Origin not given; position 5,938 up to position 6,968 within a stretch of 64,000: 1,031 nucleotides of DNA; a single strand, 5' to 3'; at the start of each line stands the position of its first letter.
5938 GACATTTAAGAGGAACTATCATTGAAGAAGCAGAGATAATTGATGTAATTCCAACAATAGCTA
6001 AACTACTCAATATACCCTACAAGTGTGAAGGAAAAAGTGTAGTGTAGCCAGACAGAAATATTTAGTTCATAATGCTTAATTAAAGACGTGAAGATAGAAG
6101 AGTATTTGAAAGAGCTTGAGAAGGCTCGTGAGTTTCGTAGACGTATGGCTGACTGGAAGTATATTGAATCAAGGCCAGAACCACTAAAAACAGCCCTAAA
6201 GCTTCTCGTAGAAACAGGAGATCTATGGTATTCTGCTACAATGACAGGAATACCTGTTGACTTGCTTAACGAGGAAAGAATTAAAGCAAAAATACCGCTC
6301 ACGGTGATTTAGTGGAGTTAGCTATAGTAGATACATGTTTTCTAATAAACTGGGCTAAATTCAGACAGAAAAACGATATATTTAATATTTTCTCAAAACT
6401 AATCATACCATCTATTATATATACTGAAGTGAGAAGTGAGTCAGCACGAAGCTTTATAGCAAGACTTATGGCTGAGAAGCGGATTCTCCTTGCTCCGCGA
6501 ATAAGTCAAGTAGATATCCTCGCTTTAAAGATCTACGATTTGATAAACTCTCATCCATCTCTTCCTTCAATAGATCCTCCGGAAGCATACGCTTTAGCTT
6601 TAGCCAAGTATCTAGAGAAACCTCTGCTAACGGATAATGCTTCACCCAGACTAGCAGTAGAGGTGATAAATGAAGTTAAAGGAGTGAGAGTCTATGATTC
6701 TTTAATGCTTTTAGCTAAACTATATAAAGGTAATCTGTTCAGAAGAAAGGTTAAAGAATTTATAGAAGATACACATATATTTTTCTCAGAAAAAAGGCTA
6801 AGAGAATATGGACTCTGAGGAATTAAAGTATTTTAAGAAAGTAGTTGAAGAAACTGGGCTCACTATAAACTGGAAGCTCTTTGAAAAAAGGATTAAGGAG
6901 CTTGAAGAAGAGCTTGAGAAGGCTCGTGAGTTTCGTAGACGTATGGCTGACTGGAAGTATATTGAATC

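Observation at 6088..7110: Cassette B: a second antitoxin-PIN-antitoxin triad with its own 112-nt perfectly identical core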

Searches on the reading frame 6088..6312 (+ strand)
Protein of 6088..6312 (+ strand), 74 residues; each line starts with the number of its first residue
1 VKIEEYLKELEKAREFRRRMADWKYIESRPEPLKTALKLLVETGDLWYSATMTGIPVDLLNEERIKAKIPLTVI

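Call 4: search_protein_families(library=pfam, proteins=[window:6088-6312:+], max_evalue=1)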
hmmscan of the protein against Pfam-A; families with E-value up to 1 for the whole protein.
window:6088-6312:+ (74 aa): 1 family
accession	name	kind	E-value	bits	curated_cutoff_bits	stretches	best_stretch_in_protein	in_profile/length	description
PF22510.1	FlhF_N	-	0.13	12.8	27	1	30-44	1-15/54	Flagellar biosynthesis protein FlhF, N domain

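Call 5: search_protein_families(library=ncbifam, proteins=[window:6088-6312:+], max_evalue=1)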
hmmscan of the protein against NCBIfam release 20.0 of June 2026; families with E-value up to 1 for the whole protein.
window:6088-6312:+ (74 aa): 0 families

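Call 64: search_protein_families(library=padloc, proteins=[window:6088-6309:+], max_evalue=0.1)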
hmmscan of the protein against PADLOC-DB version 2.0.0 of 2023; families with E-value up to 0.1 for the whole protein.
window:6088-6309:+ (74 aa): 0 families

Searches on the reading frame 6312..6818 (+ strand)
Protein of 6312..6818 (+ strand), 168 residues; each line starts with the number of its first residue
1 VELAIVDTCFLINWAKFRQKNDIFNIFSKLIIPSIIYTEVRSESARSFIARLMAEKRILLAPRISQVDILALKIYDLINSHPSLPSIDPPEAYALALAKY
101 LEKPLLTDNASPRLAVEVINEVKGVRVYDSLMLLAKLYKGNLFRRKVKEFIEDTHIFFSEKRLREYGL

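Call 4: search_protein_families(library=pfam, proteins=[window:6312-6818:+], max_evalue=1)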
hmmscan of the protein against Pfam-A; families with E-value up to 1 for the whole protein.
window:6312-6818:+ (168 aa): 0 families

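Call 5: search_protein_families(library=ncbifam, proteins=[window:6312-6818:+], max_evalue=1)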
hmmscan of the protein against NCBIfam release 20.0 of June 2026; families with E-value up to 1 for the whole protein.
window:6312-6818:+ (168 aa): 0 families

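Call 8: find_homologous_proteins(query=window:6312-6815:+)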
Query window:6312-6815:+ (168 aa): 12 proteins with E <= 0.001 among 72 candidates.
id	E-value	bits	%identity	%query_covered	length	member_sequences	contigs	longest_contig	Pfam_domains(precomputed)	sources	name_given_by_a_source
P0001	1.8e-100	351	99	100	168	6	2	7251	PF11848.14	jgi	-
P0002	2.8e-60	221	60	98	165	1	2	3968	PF11848.14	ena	-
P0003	3.6e-59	217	59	98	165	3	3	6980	-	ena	-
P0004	2.2e-55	205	55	99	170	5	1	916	-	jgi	-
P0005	2.2e-55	205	57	98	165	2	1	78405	-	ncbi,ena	-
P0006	2.9e-49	185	54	97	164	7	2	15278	-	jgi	-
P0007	3.9e-44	168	60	83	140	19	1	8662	-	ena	-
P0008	1.8e-41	160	59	79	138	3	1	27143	-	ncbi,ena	-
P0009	1.6e-40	157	53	88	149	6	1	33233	-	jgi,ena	jgi:hypothetical protein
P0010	1.0e-28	118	38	100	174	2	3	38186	-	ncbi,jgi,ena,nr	ncbi:MAG TPA: hypothetical protein ENG43_01075 [Candidatus Bathyarchaeota archaeon]|nr:hypothetical 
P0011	5.4e-27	113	58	58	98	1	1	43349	-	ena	-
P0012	5.2e-25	106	39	100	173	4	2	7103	PF11848.14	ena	-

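Call 11: find_encoding_contigs(protein=P0005, flank=3000, max_places=3)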
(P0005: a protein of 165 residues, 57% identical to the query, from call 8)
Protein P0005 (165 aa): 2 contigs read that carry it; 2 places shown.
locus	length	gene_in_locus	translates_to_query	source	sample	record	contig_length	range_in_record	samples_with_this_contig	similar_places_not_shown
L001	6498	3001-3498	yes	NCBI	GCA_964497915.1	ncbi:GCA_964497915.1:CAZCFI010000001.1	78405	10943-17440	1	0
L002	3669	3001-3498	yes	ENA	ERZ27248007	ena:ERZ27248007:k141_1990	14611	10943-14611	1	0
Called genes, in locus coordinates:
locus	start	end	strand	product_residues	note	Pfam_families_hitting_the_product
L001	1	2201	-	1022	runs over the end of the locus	PF17132:Glyco_hydro_106, PF22666:Glyco_hydro_2_N2 (faint)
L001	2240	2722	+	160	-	PF00293:NUDIX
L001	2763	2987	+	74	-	-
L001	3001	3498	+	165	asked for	-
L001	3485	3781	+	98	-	-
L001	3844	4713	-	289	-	PF02540:NAD_synthase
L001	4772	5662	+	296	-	PF00795:CN_hydrolase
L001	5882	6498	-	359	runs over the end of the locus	PF01208:URO-D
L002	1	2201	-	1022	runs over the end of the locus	PF17132:Glyco_hydro_106, PF22666:Glyco_hydro_2_N2 (faint)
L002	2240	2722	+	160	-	PF00293:NUDIX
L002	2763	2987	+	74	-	-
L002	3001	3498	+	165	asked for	-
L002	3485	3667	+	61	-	?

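Call 12: find_encoding_contigs(protein=P0010, flank=3000, max_places=3)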
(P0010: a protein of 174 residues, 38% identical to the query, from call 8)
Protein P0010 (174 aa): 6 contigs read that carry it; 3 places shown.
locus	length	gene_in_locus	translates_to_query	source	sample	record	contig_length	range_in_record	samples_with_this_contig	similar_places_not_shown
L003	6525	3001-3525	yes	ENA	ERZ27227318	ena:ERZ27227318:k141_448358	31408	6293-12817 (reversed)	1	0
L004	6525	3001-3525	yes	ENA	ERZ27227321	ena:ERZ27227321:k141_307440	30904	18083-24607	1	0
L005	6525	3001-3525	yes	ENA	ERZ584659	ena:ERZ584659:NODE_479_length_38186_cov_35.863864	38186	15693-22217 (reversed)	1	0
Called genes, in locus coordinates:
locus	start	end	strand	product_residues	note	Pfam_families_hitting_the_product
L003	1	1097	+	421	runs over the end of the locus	PF07690:MFS_1, PF12832:MFS_1_like, PF07690:MFS_1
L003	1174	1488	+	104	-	PF01282:Ribosomal_S24e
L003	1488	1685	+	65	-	PF01599:Ribosomal_S27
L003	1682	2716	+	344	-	PF00814:TsaD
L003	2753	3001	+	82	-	-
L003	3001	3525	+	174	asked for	-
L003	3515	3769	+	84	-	-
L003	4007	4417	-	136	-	PF00238:Ribosomal_L14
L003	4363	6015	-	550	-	PF13531:SBP_bac_11, PF13343:SBP_bac_6, PF13416:SBP_bac_8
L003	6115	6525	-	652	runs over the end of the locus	PF00009:GTP_EFTU (weak), PF01926:MMR_HSR1, PF02421:FeoB_N, PF17910:FeoB_Cyto, PF07670:Gate, PF07664:FeoB_C, PF07670:Gate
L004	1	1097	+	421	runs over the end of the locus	PF07690:MFS_1, PF12832:MFS_1_like, PF07690:MFS_1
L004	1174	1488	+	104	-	PF01282:Ribosomal_S24e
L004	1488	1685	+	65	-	PF01599:Ribosomal_S27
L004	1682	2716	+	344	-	PF00814:TsaD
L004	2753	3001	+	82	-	-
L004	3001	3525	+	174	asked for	-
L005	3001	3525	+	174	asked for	-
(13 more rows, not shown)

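Call 13: find_encoding_contigs(protein=P0001, flank=3000, max_places=3)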
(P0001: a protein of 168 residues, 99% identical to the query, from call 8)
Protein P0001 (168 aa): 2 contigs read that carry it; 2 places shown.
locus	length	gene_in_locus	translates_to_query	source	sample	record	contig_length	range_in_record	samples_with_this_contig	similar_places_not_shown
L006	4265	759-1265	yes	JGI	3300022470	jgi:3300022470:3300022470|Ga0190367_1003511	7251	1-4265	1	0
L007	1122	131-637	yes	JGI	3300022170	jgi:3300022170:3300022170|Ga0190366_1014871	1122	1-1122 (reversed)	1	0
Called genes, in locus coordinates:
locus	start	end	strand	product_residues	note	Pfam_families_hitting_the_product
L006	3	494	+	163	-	?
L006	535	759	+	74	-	-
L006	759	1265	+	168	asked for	PF11848:DUF3368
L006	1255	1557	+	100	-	-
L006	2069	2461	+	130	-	PF04909:Amidohydro_2 (weak)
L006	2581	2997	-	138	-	PF18765:Polbeta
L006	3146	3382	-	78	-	-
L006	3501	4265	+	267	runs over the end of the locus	PF03328:HpcH_HpaI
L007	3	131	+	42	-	?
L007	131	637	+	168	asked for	PF11848:DUF3368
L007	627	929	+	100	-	-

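Call 15: find_related_loci(query=A2, collection=genome_contigs, flank=3000)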
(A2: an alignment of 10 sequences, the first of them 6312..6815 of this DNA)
Query A2 (168 aa) in genome_contigs; peptide patterns used: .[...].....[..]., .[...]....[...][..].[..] (x = any residue, [..] = any of these).
16 stretches matched a pattern; 7 encode a relative of the query (tblastn E <= 1e-3); 7 distinct loci.
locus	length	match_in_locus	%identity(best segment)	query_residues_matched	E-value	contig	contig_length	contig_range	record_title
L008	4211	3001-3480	58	9-168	5e-62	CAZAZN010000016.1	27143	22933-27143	MAG TPA_asm: uncultured Thermofilaceae archaeon isolate SRP141559_co1_235 genome assembly, contig: NODE_729_length_27143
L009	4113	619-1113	54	4-168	3e-59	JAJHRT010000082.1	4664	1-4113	MAG: Thermofilum sp. isolate Bin P1 scaffold_529_c1, whole genome shotgun sequence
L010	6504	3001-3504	57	1-168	3e-59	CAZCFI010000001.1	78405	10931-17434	MAG TPA_asm: uncultured Thermoproteales archaeon isolate SRP141559_co1_190 genome assembly, contig: NODE_64_length_78405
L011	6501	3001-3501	42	1-167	4e-42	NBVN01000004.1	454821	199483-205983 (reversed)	MAG: Zestosphaera tikiterensis isolate NZ3 Iph_new_18C, whole genome shotgun sequence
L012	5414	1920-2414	38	1-167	2e-35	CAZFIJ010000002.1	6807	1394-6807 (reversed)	MAG TPA_asm: uncultured Nitrososphaerota archaeon isolate binchicken_co25_126 genome assembly, contig: k141_31610, whole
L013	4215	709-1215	38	1-168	1e-32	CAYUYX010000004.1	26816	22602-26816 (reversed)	MAG TPA_asm: uncultured Candidatus Bathyarchaeia archaeon isolate SRP141552_co1_224 genome assembly, contig: NODE_657_le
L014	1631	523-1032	38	1-168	7e-32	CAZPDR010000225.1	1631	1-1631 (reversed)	MAG TPA_asm: uncultured Candidatus Bathyarchaeia archaeon isolate SRP141559_co1_160 genome assembly, contig: NODE_52303_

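Call 16: find_related_loci(query=A2, collection=metagenome_contigs, flank=3000)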
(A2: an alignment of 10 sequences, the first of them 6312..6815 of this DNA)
Query A2 (168 aa) in metagenome_contigs; peptide patterns used: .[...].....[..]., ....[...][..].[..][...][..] (x = any residue, [..] = any of these).
81 stretches matched a pattern; 37 encode a relative of the query (tblastn E <= 1e-3); 37 distinct loci.
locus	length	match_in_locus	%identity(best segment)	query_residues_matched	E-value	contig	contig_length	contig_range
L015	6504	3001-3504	99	1-168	2e-108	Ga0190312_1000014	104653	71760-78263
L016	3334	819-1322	56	1-168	2e-65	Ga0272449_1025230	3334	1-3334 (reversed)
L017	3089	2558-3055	61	3-168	1e-64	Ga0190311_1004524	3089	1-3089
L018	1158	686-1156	60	3-159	2e-67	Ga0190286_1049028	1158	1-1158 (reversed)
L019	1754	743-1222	58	9-168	3e-63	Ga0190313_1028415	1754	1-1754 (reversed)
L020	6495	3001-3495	53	4-168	7e-60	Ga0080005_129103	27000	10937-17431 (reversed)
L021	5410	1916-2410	55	4-168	7e-60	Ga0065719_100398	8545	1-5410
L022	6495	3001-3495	55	4-168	7e-59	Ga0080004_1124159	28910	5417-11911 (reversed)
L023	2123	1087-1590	57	1-168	2e-59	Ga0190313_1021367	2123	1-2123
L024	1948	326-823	55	3-168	2e-59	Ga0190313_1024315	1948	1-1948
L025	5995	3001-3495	55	4-168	4e-58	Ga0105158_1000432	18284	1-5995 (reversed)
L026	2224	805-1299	52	4-168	3e-57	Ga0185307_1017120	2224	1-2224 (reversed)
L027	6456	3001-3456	61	17-168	1e-56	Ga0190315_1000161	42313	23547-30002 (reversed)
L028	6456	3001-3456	60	17-168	4e-56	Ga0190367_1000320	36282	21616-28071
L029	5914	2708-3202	52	4-168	1e-53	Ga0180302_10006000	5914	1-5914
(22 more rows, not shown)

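Call 26: search_solved_structures(query=A2, max_evalue=10)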
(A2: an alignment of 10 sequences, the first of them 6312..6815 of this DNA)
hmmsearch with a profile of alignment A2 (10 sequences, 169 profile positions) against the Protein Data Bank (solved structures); distinct sequences matched with E-value up to 10: 0.

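Call 64: search_protein_families(library=padloc, proteins=[window:6312-6815:+], max_evalue=0.1)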
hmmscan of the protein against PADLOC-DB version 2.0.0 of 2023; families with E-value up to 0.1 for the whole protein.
window:6312-6815:+ (168 aa): 4 families
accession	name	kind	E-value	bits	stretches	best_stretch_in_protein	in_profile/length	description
PDLC05073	PDC-S70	-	0.0001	20.3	1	4-114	3-104/162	-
PDLC05070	PDC-S70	-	0.00073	17.7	1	4-68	5-69/161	-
PDLC05071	PDC-S70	-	0.00074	17.7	1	3-108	2-97/161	-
PDLC05068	PDC-S70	-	0.0018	16.8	1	3-115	2-106/125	-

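Call 65: search_protein_families(library=pfam, alignment_id=A2, max_evalue=0.01)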
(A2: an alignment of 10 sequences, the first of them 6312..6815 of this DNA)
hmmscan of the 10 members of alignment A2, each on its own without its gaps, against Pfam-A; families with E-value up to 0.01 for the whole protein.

A. member 1, window:6312-6815:+ (168 aa): 0 families

B. families by the number of members that match (of 10 scanned): 2 families
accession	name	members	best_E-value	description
PF01850.27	PIN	4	0.00043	PIN domain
PF17146.10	PIN_6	1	0.00031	PIN domain of ribonuclease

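Call 78: search_dna_similar(query=window:6312-6815:+, collection=plasmids, mode=protein, max_evalue=0.001, max_rows=10)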
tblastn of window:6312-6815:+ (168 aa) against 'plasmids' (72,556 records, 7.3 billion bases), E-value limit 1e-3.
No match.

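Call 80: find_related_loci(query=A2, collection=viral_contigs, flank=3000)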
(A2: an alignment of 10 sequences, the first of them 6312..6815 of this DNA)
Query A2 (168 aa) in viral_contigs; peptide patterns used: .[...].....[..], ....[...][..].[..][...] (x = any residue, [..] = any of these).
93 stretches matched a pattern, but none encodes a relative of the query by tblastn (E <= 1e-3).
